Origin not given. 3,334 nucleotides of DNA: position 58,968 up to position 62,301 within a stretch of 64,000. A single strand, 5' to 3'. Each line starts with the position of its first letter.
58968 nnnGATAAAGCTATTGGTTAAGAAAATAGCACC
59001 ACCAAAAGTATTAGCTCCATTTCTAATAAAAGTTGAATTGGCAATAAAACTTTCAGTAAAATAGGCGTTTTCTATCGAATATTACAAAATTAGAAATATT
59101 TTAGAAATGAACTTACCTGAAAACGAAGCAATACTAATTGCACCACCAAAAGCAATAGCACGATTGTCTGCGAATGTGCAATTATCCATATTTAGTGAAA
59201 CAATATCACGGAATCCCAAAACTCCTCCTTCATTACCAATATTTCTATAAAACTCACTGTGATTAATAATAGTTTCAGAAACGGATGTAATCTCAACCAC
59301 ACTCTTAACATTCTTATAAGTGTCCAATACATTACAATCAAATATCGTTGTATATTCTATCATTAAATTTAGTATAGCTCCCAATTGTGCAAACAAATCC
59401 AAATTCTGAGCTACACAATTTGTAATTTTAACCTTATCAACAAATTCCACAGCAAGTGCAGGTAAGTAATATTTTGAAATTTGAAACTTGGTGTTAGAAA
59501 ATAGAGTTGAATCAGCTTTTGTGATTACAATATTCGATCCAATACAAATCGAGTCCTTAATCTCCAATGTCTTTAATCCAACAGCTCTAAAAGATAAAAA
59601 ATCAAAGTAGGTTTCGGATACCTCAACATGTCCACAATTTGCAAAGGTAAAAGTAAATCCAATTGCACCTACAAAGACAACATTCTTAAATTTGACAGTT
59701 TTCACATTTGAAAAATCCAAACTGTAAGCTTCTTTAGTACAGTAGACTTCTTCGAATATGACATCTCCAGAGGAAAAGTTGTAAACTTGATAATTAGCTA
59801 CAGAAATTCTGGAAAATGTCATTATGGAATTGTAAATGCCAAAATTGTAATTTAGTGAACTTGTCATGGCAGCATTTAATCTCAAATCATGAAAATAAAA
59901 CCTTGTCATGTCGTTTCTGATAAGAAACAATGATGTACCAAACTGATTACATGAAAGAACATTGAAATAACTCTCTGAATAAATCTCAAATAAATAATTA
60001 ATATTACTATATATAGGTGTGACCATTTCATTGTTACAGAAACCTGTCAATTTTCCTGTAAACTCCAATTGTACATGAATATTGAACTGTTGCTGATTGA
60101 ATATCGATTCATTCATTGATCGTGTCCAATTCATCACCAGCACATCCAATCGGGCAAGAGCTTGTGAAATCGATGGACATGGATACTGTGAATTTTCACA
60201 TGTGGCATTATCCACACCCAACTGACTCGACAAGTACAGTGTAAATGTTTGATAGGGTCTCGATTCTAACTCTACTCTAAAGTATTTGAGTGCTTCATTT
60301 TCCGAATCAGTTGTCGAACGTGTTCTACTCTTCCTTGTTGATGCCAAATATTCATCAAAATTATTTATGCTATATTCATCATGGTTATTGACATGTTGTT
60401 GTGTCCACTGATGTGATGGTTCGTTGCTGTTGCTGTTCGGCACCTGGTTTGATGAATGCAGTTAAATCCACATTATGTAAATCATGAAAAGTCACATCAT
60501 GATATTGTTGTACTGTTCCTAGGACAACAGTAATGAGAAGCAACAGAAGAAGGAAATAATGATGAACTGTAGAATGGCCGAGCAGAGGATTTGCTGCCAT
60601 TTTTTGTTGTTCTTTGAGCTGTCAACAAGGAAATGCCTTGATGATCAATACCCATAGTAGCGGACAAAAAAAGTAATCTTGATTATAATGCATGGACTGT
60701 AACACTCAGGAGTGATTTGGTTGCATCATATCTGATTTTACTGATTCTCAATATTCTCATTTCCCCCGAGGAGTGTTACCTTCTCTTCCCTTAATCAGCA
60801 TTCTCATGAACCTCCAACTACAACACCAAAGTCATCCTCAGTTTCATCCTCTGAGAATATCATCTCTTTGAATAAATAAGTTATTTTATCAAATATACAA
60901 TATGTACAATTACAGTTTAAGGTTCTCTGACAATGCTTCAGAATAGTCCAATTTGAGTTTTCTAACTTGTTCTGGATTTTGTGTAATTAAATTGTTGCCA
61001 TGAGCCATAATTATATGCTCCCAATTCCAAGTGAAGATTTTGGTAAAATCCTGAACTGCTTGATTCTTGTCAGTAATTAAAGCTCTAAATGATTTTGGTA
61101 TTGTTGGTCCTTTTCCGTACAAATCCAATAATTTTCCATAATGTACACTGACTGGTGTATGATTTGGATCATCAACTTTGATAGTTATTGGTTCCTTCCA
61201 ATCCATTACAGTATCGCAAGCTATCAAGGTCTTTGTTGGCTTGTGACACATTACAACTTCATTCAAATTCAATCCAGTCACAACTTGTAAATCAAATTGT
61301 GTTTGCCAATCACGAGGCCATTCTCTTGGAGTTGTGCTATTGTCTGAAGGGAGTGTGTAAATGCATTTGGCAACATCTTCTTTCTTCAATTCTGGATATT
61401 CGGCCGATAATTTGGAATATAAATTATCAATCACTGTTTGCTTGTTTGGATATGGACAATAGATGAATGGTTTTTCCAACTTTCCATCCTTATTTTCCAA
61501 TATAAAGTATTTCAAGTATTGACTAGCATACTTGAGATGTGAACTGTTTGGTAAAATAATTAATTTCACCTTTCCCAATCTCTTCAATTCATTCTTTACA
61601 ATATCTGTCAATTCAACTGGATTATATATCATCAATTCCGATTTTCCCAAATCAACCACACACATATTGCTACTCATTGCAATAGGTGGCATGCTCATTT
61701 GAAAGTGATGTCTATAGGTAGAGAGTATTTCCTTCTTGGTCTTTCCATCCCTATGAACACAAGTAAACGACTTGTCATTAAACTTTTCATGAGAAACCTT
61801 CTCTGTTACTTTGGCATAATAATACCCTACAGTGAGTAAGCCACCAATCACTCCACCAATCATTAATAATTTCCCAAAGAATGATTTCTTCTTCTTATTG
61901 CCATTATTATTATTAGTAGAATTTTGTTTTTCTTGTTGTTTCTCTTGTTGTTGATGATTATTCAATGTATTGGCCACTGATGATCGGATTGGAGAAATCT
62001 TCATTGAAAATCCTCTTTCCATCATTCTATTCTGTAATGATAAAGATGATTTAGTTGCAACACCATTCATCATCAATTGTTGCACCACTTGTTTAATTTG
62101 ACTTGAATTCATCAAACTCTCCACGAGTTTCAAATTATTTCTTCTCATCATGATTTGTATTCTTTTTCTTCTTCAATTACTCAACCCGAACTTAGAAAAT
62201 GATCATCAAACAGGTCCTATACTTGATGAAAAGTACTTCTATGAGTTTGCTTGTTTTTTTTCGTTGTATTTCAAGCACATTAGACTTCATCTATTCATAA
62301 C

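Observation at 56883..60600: Second receptor-like kinase with a Pmp-repeat (GGA/FxxN) parallel beta-helix ectodomain and a non-canonical first intron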

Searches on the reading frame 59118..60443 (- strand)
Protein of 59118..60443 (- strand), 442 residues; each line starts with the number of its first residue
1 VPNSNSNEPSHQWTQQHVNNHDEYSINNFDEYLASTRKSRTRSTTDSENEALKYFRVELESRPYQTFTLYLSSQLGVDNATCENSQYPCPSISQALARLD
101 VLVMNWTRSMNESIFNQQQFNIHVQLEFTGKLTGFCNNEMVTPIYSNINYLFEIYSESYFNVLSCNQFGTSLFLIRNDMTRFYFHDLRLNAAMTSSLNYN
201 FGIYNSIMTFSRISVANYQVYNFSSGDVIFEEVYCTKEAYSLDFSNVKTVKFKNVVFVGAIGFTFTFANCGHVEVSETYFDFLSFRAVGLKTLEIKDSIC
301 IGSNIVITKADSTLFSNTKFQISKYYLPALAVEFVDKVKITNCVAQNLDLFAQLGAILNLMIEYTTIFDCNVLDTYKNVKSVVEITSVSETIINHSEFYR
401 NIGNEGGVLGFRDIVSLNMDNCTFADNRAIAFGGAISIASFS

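Call 15: find_related_loci(query=window:59118-60443:-, collection=metagenome_contigs, flank=6000)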
Query window:59118-60443:- (442 aa) in metagenome_contigs; peptide patterns used: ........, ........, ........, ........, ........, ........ (x = any residue, [..] = any of these).
72 stretches matched a pattern, but none encodes a relative of the query by tblastn (E <= 1e-3).

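Call 48: predict_structure(alignment_id=A5)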
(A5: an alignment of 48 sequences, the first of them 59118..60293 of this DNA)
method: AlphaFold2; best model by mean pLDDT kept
length: 392 residues; sequences in the alignment: 48
mean_pLDDT: 65.2   pTM: 0.67
mean pLDDT of the five models: 65.2, 65.0, 61.4, 59.5, 58.2
residues with pLDDT >= 90: 18; 70-90: 160; 50-70: 129; < 50: 85
segments of 3 or more residues with pLDDT < 50: 1-13, 22-66, 83-96
pLDDT, mean of each block of 10 residues (from residue 1): 39 48 41 35 42 33 44 56 43 46 56 51 55 72 58 74 68 79 68 82 76 75 83 72 82 69 72 56 74 77 58 84 77 80 91 81 86 88 72 55
secondary structure, 60 per line:
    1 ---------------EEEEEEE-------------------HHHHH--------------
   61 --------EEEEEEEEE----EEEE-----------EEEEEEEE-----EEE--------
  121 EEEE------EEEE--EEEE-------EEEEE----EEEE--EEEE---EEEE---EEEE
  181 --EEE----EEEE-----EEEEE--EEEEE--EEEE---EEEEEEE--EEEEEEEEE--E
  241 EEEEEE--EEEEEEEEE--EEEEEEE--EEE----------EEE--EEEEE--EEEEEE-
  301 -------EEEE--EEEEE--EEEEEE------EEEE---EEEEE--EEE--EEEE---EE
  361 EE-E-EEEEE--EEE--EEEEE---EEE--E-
elements in order: E16-22 H42-46 E69-77 E82-85 E97-104 E110-112 E121-124 E131-134 E137-140 E148-152 E157-160 E163-166 E170-173 E177-180 E183-185 E190-193 E199-203 E206-210 E213-216 E220-226 E229-237 E240-246 E249-257 E260-266 E269-271 E282-284 E287-291 E294-299 E308-311 E314-318 E321-326 E333-336 E340-344 E347-349 E352-355 E359-362 E366-370 E373-375 E378-382 E386-388

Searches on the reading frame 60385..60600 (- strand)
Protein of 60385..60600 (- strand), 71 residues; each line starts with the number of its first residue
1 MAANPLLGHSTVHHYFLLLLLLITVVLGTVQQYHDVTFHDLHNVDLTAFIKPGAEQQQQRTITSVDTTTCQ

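Call 61: find_encoding_contigs(protein=window:60385-60600:-, flank=3000, max_places=6)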
Protein window:60385-60600:- (71 aa): no gene with exactly this product is on record in the collection.

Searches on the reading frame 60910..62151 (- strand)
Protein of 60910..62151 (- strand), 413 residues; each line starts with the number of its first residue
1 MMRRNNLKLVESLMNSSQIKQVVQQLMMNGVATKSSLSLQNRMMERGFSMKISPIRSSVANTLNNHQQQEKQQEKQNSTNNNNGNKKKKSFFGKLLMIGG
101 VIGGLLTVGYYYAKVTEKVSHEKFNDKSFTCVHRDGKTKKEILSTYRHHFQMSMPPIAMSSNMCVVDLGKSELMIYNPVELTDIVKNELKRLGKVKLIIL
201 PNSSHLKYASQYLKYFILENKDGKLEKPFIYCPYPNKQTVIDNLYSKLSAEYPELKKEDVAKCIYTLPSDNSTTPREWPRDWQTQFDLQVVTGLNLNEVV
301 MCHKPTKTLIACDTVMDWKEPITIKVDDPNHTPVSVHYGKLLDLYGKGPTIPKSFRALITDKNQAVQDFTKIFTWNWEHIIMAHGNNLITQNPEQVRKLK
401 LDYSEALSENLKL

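Call 16: find_encoding_contigs(protein=window:60910-62151:-, flank=10000)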
Protein window:60910-62151:- (413 aa): no gene with exactly this product is on record in the collection.

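Call 22: search_protein_families(library=pfam, proteins=[window:60910-62151:-], max_evalue=0.00001)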
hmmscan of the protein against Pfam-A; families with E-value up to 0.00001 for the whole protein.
window:60910-62151:- (413 aa): 1 family
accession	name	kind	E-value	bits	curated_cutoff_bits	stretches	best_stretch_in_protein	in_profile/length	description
PF14234.11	DUF4336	-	3.9e-09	36.6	28.5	0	157-206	16-72/321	Domain of unknown function (DUF4336)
